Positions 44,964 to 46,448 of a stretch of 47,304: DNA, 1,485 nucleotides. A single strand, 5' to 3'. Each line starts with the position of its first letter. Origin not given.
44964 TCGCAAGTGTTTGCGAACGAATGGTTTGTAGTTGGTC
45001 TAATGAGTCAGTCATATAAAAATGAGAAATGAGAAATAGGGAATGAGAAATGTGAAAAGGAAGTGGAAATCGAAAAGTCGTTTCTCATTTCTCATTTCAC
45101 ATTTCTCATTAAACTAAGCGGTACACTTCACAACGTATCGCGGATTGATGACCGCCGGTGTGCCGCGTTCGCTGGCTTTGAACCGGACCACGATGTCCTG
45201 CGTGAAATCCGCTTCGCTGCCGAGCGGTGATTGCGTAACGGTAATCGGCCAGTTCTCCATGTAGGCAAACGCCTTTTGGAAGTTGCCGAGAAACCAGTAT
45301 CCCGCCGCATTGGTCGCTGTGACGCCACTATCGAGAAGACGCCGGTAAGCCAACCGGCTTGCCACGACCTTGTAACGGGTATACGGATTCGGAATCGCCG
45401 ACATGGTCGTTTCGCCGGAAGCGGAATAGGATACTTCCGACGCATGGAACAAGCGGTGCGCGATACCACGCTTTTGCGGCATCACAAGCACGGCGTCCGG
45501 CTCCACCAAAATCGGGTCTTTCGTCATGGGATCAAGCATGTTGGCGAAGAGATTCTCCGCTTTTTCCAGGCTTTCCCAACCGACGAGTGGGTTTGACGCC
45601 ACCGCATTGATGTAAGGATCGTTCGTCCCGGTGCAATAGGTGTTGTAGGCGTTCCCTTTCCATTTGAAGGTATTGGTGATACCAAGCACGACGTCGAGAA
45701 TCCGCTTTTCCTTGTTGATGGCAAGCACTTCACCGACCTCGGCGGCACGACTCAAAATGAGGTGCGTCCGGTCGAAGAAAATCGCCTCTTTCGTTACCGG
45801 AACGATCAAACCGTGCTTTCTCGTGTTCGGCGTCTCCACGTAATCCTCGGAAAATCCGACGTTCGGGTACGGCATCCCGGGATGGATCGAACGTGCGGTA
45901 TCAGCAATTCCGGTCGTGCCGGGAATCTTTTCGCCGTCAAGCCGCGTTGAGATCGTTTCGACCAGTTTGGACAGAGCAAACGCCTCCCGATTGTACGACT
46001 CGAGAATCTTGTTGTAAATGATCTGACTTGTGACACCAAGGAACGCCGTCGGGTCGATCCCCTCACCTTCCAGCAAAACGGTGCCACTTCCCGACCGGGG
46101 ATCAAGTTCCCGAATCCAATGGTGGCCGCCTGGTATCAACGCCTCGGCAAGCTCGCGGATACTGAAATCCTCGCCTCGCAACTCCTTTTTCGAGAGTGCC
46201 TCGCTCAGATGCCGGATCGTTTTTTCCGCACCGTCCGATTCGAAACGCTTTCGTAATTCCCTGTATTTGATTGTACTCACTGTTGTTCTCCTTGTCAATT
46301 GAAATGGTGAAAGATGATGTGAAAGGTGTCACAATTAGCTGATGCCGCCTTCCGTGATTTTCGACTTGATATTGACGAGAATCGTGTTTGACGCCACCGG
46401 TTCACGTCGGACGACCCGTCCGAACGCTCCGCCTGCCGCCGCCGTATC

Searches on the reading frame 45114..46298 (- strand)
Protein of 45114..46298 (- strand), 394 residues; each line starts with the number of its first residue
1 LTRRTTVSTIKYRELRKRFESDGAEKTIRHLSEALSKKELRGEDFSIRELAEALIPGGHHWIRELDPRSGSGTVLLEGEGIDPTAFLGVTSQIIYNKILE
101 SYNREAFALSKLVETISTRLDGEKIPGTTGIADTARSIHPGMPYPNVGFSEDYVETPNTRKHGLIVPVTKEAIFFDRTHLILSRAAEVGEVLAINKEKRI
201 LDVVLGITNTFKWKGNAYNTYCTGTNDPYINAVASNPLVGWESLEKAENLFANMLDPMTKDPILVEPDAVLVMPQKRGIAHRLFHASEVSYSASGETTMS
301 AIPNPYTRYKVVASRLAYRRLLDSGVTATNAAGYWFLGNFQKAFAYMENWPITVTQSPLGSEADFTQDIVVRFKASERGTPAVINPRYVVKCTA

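Call 46: search_protein_families(library=pfam, proteins=[window:45114-46298:-], max_evalue=0.001)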
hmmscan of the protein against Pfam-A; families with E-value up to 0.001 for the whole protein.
window:45114-46298:- (394 aa): 1 family
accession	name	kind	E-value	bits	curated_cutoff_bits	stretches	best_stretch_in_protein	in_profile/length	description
PF25209.1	Phage_capsid_4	-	1.8e-12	48.5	27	1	103-391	20-261/262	Phage capsid protein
